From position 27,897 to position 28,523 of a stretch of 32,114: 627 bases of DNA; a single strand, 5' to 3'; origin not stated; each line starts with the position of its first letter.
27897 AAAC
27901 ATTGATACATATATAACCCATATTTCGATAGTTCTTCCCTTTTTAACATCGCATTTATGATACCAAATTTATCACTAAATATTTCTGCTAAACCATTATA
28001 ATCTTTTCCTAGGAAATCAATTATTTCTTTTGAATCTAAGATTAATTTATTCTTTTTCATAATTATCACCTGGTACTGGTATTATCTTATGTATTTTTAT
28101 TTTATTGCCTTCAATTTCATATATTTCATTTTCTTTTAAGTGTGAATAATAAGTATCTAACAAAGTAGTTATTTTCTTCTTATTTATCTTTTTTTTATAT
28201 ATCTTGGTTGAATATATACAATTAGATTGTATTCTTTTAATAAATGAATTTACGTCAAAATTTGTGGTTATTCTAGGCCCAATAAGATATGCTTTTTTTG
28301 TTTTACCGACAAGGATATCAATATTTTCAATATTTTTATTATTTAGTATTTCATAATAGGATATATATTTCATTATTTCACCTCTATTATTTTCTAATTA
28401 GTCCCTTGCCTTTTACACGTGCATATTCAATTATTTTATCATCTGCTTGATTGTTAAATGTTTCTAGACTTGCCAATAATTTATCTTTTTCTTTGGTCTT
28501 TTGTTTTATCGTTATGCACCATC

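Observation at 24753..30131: YcaO operon with an orphan C39 peptidase, two small ORFan proteins and a co-transcribed MetRS: candidate undescribed peptide or protein amide-modification system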

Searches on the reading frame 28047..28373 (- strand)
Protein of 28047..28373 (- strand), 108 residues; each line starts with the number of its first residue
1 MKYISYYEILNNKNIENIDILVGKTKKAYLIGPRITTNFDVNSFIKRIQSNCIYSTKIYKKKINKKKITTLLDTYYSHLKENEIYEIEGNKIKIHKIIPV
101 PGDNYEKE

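Call 8: search_protein_families(library=pfam, proteins=[window:28047-28373:-], max_evalue=0.1)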
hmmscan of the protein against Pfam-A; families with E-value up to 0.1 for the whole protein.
window:28047-28373:- (108 aa): 0 families

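Call 9: search_protein_families(library=ncbifam, proteins=[window:28047-28373:-], max_evalue=0.1)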
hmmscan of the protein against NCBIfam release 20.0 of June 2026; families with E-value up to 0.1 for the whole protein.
window:28047-28373:- (108 aa): 0 families

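Call 36: search_solved_structures(query=A4, max_evalue=10)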
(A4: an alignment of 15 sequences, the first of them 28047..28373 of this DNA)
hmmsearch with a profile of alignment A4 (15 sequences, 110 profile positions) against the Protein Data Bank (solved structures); distinct sequences matched with E-value up to 10: 0.

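Call 43: search_protein_families(library=pfam, alignment_id=A4, max_evalue=10)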
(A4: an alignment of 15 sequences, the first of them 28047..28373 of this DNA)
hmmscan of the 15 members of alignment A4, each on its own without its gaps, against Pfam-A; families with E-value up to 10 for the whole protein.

A. member 1, window:28047-28373:- (108 aa): 0 families

B. families by the number of members that match (of 15 scanned): 14 families
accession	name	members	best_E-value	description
PF24643.1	DUF7637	2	0.011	Domain of unknown function (DUF7637)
PF01157.24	Ribosomal_L21e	1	0.0098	Ribosomal protein L21e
PF23013.2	IML1_N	1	0.012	IML1 N-terminal double psi beta barrel domain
PF14947.12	HTH_45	1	0.029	Winged helix-turn-helix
PF10501.15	Ribosomal_L50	1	0.03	Ribosomal subunit 39S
PF00609.24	DAGK_acc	1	0.044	Diacylglycerol kinase accessory domain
PF00427.26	PBS_linker_poly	1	0.046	Phycobilisome Linker polypeptide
PF17462.7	DUF5424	1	0.055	Family of unknown function (DUF5424)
PF10707.15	YrbL-PhoP_reg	1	0.12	PhoP regulatory network protein YrbL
PF09651.16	Cas_APE2256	1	0.12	CRISPR-associated protein (Cas_APE2256)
PF09373.15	PMBR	1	0.13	Pseudomurein-binding repeat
PF08923.16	MAPKK1_Int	1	0.14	Mitogen-activated protein kinase kinase 1 interacting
PF22266.2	DUF6953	1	0.18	Family of unknown function (DUF6953)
PF14203.11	TTRAP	1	0.18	Putative transposon-transfer assisting protein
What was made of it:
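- Tried and rejected: There is no HMM or PDB profile hit (calls 36, 43).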

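Call 47: find_homologous_proteins(query=A4, max_evalue=0.01)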
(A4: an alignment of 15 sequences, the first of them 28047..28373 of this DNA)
Query A4 (15 sequences) (108 aa, profile of the alignment): 98 proteins with E <= 0.01 among 793 candidates.
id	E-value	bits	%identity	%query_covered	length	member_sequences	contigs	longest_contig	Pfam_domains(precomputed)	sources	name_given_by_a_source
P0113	8.7e-42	159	48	98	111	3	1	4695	-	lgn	-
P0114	1.9e-41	158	47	98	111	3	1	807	-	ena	-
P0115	1.4e-40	156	49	97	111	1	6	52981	-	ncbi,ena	-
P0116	2.0e-40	155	52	98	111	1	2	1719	-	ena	-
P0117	2.6e-40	155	50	98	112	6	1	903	-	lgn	-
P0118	4.2e-40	154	45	98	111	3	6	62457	-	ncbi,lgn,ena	-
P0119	6.6e-40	153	48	98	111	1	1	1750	-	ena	-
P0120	6.6e-40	153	50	98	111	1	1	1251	-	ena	-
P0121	1.4e-39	152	43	98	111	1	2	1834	-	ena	-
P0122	1.5e-39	152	50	98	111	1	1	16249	-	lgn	-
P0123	1.6e-39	152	46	98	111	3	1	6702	-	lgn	-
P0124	2.6e-39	152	54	95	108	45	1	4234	-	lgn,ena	-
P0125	3.1e-39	151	54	77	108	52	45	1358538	-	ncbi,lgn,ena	-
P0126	4.0e-39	151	48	98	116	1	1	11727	-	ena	-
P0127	5.7e-39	150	48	98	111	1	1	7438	-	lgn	-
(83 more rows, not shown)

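Call 53: predict_structure(alignment_id=A7)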
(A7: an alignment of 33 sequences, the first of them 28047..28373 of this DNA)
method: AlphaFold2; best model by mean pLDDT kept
length: 108 residues; sequences in the alignment: 33
mean_pLDDT: 83.9   pTM: 0.74
mean pLDDT of the five models: 83.9, 83.0, 82.0, 81.2, 80.1
residues with pLDDT >= 90: 48; 70-90: 48; 50-70: 8; < 50: 4
segments of 3 or more residues with pLDDT < 50: 106-108
pLDDT, mean of each block of 10 residues (from residue 1): 90 87 92 88 80 75 91 92 90 82 48
secondary structure, 60 per line:
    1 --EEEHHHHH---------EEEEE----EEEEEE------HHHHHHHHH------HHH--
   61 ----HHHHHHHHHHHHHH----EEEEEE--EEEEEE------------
elements in order: E3-5 H6-10 E20-24 E29-34 H41-49 H65-78 E83-88 E91-96
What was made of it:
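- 28047..28373 (-): 108-aa basic protein, always placed between the peptidase gene and ycaO and overlapping the ycaO start. It is the candidate YcaO partner or peptide-recognition subunit. AlphaFold2 pLDDT 84 (call 53).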

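Call 55: fold_search(model_id=the predicted structure, library=pdb)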
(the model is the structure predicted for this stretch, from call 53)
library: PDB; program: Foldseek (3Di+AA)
matches with E <= 10: 146; with E <= 0.001: 0
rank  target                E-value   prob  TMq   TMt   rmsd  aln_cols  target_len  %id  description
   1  3h5r_B                4.1e-01  0.30  0.45  0.18   9.4       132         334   15  Crystal structure of E. coli MccB + Succinimide (released 2009-06-16)
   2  3h5r_A                5.7e-01  0.23  0.37  0.14   9.2       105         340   14  Crystal structure of E. coli MccB + Succinimide (released 2009-06-16)
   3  3h9j_A                7.4e-01  0.11  0.34  0.14  10.3       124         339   16  Crystal structure of E. coli MccB + AMPCPP + SeMeT MccA (released 2009-06-16)
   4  7bkb_E                7.9e-01  0.05  0.22  0.08  12.7       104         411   15  Formate dehydrogenase - heterodisulfide reductase - formylmethanofuran dehydrogenase complex from Methanospirillum hun (released 2021-09-29)
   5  6om4_B                8.4e-01  0.12  0.39  0.16   9.4       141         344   16  The structure of Microcin C7 biosynthetic enzyme MccB in complex with N-formylated MccA (released 2019-05-22)
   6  6om4_A                9.5e-01  0.10  0.34  0.14   9.4       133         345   16  The structure of Microcin C7 biosynthetic enzyme MccB in complex with N-formylated MccA (released 2019-05-22)
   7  2c9o_A                9.5e-01  0.07  0.21  0.08   8.3        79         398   14  3D Structure of the human RuvB-like helicase RuvBL1 (released 2006-10-23)
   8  6iru_B                1.2e+00  0.13  0.17  0.09   8.1        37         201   16  Crystal structure of Peptidase E from Deinococcus radiodurans in P6422 space group (released 2019-11-20)
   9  6iru_A                1.2e+00  0.13  0.17  0.09   8.2        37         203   16  Crystal structure of Peptidase E from Deinococcus radiodurans in P6422 space group (released 2019-11-20)
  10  3h5a_D                1.3e+00  0.12  0.42  0.16   9.9       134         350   14  Crystal structure of E. coli MccB (released 2009-06-16)
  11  3h5r_D                1.5e+00  0.09  0.40  0.16  10.8       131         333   16  Crystal structure of E. coli MccB + Succinimide (released 2009-06-16)
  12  8x15_M                1.6e+00  0.06  0.24  0.09   7.9        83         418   14  Structure of nucleosome-bound SRCAP-C in the apo state (released 2024-03-06)
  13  6iru_C                1.9e+00  0.09  0.17  0.09   7.9        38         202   18  Crystal structure of Peptidase E from Deinococcus radiodurans in P6422 space group (released 2019-11-20)
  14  3l4e                  1.9e+00  0.05  0.18  0.10  12.3        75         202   13  1.5A Crystal Structure of a Putative Peptidase E Protein from Listeria monocytogenes EGD-e (released 2010-07-14)
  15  9b1d_J                2.1e+00  0.03  0.20  0.07   8.5        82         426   12  Cryo-EM structure of native SWR1 bound to DNA (composite structure) (released 2024-10-09)
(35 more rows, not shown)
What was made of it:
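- Closest known: Microcin C. Same: The weak, recurrent Foldseek hits of the 108-aa model are all MccB chains (call 55).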

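Call 82: list_cluster_members(proteins=[window:28047-28373:-, window:26786-28060:-, window:28387-30003:-, window:26410-26775:-, window:24753-26390:-])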
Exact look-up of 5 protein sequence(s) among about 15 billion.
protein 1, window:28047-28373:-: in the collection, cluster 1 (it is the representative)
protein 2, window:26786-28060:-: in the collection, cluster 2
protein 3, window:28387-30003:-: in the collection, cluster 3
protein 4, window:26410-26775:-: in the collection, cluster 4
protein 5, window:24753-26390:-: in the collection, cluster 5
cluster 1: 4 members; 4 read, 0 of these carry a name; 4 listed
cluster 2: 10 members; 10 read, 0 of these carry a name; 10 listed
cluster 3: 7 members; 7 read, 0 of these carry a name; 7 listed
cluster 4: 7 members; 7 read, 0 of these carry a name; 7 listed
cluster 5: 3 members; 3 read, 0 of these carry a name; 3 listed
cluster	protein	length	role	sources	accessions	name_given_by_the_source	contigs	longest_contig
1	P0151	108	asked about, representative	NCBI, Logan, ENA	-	-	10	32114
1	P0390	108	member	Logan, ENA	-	-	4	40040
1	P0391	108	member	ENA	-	-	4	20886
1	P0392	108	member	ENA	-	-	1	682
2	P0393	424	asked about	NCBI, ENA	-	-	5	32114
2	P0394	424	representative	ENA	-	-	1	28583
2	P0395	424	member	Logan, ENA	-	-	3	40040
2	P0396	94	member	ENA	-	-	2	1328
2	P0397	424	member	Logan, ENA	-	-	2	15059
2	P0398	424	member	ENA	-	-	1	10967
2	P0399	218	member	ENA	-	-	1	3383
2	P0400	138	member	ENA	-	-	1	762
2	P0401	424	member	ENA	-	-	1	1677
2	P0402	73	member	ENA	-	-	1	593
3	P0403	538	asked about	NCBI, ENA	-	-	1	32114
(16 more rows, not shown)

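Call 86: search_protein_families(library=padloc, proteins=[window:28047-28373:-], max_evalue=0.01)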
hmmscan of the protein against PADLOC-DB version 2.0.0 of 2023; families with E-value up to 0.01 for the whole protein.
window:28047-28373:- (108 aa): 0 families

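Call 92: find_encoding_contigs(protein=P0125, flank=10000, max_places=2)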
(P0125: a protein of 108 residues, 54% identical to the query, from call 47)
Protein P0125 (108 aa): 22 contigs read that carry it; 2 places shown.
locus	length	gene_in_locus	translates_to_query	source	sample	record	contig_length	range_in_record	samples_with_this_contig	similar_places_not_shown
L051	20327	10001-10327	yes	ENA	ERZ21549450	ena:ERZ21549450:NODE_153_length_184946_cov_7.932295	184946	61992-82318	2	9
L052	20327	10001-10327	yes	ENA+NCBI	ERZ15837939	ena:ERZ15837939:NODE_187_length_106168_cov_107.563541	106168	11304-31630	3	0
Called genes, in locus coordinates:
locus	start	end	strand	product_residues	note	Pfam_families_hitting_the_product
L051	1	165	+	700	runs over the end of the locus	PF00270:DEAD (faint), PF00580:UvrD-helicase, PF13245:AAA_19, PF13361:UvrD_C (weak), PF13538:UvrD_C_2 (weak)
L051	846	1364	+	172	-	PF00293:NUDIX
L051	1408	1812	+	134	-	-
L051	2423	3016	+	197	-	-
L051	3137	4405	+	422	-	-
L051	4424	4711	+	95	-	-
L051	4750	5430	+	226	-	PF00625:Guanylate_kin, PF13238:AAA_18 (weak)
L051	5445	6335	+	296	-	PF00149:Metallophos, PF12850:Metallophos_2 (weak)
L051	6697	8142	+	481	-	PF13328:HD_4, PF01966:HD, PF04607:RelA_SpoT, PF02824:TGS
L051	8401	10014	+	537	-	PF13529:Peptidase_C39_2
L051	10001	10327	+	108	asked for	-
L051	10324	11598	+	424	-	PF02624:YcaO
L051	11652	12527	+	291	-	-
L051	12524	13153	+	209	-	PF02581:TMP-TENI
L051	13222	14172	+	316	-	PF13749:HATPase_c_4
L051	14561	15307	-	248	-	PF02371:Transposase_20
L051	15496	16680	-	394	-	PF13936:HTH_38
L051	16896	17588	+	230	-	PF02811:PHP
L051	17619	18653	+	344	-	PF01636:APH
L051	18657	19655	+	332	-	PF00535:Glycos_transf_2, PF10111:Glyco_tranf_2_2, PF13641:Glyco_tranf_2_3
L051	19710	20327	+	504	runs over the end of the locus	PF00023:Ank (faint), PF13606:Ank_3 (faint), PF13637:Ank_4 (faint), PF12796:Ank_2, PF13857:Ank_5 (weak)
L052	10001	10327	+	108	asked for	-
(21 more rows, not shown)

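Call 94: search_protein_families(library=ncbifam, proteins=[L051:12524-13153:+], max_evalue=0.0001)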
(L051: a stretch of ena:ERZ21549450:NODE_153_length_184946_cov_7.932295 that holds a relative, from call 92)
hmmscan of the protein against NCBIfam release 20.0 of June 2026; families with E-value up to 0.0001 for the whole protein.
L051:12524-13153:+ (209 aa): 13 families
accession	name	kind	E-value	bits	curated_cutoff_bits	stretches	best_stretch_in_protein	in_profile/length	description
TIGR00693.1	thiE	equivalog_domain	1.4e-58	197.4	145.1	1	5-199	1-197/197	thiamine phosphate synthase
NF002727.0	PRK02615.1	equivalog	8.7e-57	192.4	335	1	4-206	149-347/349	thiamine phosphate synthase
NF000736.0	PRK00043.2-3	equivalog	6.9e-34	117.1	227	1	13-202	9-204/207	thiamine phosphate synthase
NF007070.0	PRK09517.1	equivalog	1.6e-33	116.1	761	1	1-203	1-214/755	multifunctional thiamine-phosphate pyrophosphorylase/synthase/phosphomethylpyrimidine kinase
NF005819.0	PRK07695.1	equivalog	2.6e-28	99.1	251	1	20-206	14-200/205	thiazole tautomerase TenI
NF000740.0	PRK00043.3-4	equivalog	2e-27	96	202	1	2-200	5-211/218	thiamine phosphate synthase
NF000741.0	PRK00043.3-5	equivalog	7.9e-22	78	350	1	2-195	6-206/217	thiamine phosphate synthase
NF002904.0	PRK03512.1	equivalog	7.7e-21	74.5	231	1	24-206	25-209/211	thiamine phosphate synthase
NF006530.0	PRK08999.1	equivalog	3.1e-20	72.5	245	1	7-186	134-312/315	Nudix family hydrolase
NF000734.0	PRK00043.1-5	equivalog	2.9e-18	66.3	252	1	22-194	14-188/201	thiamine phosphate synthase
NF000738.0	PRK00043.3-1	equivalog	3.6e-15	56.2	445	1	19-191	21-203/221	thiamine phosphate synthase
NF008933.0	PRK12290.1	equivalog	1.7e-11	43.6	516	1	24-197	223-406/438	thiamine phosphate synthase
NF005080.0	PRK06512.1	equivalog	2.9e-06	27.2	218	1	17-174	25-183/222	thiamine phosphate synthase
